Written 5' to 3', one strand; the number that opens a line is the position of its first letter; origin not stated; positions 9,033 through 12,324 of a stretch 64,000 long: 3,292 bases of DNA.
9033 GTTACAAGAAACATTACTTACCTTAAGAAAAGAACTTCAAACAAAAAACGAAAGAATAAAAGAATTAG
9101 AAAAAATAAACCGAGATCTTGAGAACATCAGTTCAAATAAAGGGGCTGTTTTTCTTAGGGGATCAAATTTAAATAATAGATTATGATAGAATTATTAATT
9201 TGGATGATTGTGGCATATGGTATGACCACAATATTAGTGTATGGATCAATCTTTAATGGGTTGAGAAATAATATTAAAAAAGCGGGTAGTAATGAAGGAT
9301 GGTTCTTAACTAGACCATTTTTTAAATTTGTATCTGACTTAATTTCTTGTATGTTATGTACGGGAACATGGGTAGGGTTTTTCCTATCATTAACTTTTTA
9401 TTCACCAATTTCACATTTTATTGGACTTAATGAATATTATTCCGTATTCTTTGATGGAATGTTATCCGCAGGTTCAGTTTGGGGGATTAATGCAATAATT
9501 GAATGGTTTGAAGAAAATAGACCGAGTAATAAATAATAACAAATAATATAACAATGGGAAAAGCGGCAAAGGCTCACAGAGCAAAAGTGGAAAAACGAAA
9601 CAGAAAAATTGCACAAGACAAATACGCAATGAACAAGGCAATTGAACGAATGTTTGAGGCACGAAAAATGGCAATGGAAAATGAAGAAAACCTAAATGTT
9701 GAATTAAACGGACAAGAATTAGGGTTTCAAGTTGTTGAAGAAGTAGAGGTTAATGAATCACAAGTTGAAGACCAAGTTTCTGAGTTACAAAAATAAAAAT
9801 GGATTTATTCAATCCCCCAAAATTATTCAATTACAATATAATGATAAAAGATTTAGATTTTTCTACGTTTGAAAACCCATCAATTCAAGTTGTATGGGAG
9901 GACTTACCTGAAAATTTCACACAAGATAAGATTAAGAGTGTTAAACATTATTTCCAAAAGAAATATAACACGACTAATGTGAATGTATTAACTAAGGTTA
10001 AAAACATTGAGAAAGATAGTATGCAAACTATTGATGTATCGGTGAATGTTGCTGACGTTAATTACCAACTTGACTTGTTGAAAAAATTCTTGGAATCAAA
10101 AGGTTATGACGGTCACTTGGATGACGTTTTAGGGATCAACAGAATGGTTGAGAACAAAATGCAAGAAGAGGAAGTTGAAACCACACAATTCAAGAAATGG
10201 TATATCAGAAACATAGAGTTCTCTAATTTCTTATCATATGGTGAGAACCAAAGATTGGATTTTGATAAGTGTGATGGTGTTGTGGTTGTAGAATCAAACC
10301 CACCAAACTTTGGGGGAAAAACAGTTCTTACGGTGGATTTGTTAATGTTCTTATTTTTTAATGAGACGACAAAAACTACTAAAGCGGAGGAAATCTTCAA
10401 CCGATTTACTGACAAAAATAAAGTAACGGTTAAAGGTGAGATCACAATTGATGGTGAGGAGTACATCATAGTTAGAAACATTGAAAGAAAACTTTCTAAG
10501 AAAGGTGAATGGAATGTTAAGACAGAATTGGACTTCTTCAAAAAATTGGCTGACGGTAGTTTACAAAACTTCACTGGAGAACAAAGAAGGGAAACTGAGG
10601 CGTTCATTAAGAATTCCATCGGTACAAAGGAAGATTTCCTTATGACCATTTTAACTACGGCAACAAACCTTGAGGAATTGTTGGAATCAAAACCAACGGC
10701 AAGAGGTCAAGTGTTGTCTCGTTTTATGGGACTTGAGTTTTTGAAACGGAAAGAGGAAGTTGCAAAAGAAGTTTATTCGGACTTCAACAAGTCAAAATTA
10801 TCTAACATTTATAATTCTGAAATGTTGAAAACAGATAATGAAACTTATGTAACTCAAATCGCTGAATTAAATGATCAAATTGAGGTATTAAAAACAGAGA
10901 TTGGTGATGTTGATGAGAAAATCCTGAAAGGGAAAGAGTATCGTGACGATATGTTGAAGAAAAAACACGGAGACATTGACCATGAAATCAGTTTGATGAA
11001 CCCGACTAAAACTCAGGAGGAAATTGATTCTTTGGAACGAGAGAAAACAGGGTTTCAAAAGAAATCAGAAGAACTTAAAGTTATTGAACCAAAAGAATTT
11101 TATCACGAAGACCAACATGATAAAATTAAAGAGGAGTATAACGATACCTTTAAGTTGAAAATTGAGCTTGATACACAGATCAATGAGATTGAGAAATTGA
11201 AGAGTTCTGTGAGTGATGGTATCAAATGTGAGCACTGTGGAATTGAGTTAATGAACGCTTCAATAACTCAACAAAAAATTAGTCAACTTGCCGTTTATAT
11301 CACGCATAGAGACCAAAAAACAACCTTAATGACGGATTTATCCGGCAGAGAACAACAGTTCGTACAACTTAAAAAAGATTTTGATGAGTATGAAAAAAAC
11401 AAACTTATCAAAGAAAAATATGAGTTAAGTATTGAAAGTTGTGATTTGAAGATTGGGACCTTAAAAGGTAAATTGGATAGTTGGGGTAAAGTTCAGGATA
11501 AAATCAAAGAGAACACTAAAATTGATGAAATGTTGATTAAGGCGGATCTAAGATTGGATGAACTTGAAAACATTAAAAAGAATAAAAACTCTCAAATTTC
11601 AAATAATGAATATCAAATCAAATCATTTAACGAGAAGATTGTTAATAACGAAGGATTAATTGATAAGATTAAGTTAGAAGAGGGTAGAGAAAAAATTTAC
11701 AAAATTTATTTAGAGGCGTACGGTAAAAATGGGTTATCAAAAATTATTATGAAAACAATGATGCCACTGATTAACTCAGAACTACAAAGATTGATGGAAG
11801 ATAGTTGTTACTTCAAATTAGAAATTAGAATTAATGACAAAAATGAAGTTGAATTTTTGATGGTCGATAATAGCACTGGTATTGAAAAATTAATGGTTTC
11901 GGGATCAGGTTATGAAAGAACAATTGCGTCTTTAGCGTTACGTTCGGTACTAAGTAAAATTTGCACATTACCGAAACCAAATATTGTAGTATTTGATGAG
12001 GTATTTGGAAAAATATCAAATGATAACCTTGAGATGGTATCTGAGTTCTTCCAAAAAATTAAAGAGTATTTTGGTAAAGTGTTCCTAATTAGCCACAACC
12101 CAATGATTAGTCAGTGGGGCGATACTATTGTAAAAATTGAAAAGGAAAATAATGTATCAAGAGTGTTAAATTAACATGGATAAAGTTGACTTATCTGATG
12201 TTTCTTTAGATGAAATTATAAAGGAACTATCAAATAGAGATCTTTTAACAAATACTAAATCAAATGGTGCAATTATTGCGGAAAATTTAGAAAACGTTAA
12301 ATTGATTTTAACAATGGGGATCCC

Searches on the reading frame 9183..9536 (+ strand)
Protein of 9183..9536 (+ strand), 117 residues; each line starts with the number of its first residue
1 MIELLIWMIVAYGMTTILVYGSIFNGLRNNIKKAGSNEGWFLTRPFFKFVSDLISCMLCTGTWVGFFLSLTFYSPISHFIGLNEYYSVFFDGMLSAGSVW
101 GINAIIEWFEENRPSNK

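Call 34: search_protein_families(library=pfam, proteins=[window:9183-9536:+], max_evalue=0.01)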
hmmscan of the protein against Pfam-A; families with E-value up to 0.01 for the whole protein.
window:9183-9536:+ (117 aa): 1 family
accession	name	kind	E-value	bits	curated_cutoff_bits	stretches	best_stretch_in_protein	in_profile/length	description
PF07098.16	DUF1360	-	0.00056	20.3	21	1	12-72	7-75/102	Protein of unknown function (DUF1360)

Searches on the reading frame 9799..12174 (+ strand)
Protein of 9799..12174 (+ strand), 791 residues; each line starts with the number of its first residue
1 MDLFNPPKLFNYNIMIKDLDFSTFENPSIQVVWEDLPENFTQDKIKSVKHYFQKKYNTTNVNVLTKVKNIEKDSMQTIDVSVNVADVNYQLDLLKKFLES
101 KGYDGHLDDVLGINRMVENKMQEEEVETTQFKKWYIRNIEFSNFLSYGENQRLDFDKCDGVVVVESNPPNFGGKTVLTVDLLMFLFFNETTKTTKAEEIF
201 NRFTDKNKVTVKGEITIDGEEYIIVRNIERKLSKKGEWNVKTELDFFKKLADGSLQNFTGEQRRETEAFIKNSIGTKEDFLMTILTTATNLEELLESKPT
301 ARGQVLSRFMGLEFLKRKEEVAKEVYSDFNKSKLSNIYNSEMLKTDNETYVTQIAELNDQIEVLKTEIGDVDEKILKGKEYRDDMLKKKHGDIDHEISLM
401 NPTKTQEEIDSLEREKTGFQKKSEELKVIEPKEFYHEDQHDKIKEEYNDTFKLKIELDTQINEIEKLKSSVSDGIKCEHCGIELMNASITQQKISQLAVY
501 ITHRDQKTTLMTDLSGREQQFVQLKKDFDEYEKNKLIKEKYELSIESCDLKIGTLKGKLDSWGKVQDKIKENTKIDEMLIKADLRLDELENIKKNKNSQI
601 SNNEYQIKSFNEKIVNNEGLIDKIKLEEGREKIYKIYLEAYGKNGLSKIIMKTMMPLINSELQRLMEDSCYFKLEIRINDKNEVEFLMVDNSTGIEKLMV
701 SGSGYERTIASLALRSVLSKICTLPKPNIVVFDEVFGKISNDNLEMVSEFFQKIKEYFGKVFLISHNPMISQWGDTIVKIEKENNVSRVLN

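Call 6: search_protein_families(library=pfam, proteins=[window:9799-12174:+], max_evalue=0.001)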
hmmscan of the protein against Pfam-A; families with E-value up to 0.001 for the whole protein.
window:9799-12174:+ (791 aa): 1 family
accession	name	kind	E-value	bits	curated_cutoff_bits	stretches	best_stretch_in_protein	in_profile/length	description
PF13558.12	SbcC_Walker_B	-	0.00039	21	27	1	695-752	26-89/90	SbcC/RAD50-like, Walker B motif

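Call 11: search_protein_families(library=phrogs, proteins=[window:9799-12174:+], max_evalue=0.001)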
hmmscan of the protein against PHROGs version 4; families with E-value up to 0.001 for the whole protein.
window:9799-12174:+ (791 aa): 2 families
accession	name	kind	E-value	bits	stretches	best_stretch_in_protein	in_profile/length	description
phrog_77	-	DNA, RNA and nucleotide metabolism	4.6e-39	135.6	1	42-789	216-952/967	SbcC-like subunit of palindrome specific endonuclease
phrog_35725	-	other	2.9e-10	39.5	1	336-742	898-1314/1376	metallo-phosphoesterase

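Call 64: search_dna_similar(query=window:9799-12174:+, collection=phages, mode=protein, max_rows=15, max_evalue=0.00001)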
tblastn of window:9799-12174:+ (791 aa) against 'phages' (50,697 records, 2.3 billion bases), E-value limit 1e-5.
Records with a match: 7; places in all: 7; records where one place covers at least 80% of the query: 6.
Best place of each record, by identity: <60% 7.
By first word of the organism name: uncultured 3; Xanthomonas 2; Microcystis 1; Exiguobacterium 1.
By host as written in the record: - 3; Microcystis elabens 1; Xanthomonas sp. 1; Xanthomonas campestris pv. campestris str. 8004 1; Exiguobacterium alkaliphilum 1.
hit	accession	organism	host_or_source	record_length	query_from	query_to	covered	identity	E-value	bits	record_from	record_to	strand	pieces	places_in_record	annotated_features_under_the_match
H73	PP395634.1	Microcystis phage Mel-JY01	Microcystis elabens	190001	60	789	92%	24.3%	4e-33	144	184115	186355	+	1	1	AAA domain containing protein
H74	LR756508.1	uncultured phage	metagenomic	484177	26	789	97%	22.2%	1e-25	120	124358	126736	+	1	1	record has no annotation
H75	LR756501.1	uncultured phage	metagenomic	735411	30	785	82%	24.1%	4e-15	145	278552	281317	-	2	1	record has no annotation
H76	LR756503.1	uncultured phage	metagenomic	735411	30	785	82%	24.1%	4e-15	145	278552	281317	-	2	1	record has no annotation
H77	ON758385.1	Xanthomonas phage BUDD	Xanthomonas sp.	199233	126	790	84%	22.6%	1e-5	56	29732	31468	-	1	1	endonuclease | hypothetical protein (x2)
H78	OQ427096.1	Xanthomonas phage X1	Xanthomonas campestris pv. campestris ...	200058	130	790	84%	22.4%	1e-8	65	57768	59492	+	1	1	endonuclease | hypothetical protein (x2)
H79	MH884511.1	Exiguobacterium phage vB_EalM-132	Exiguobacterium alkaliphilum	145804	604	790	24%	23.9%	1e-6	58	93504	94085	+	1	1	putative DNA double-strand break repair Rad50 ATPase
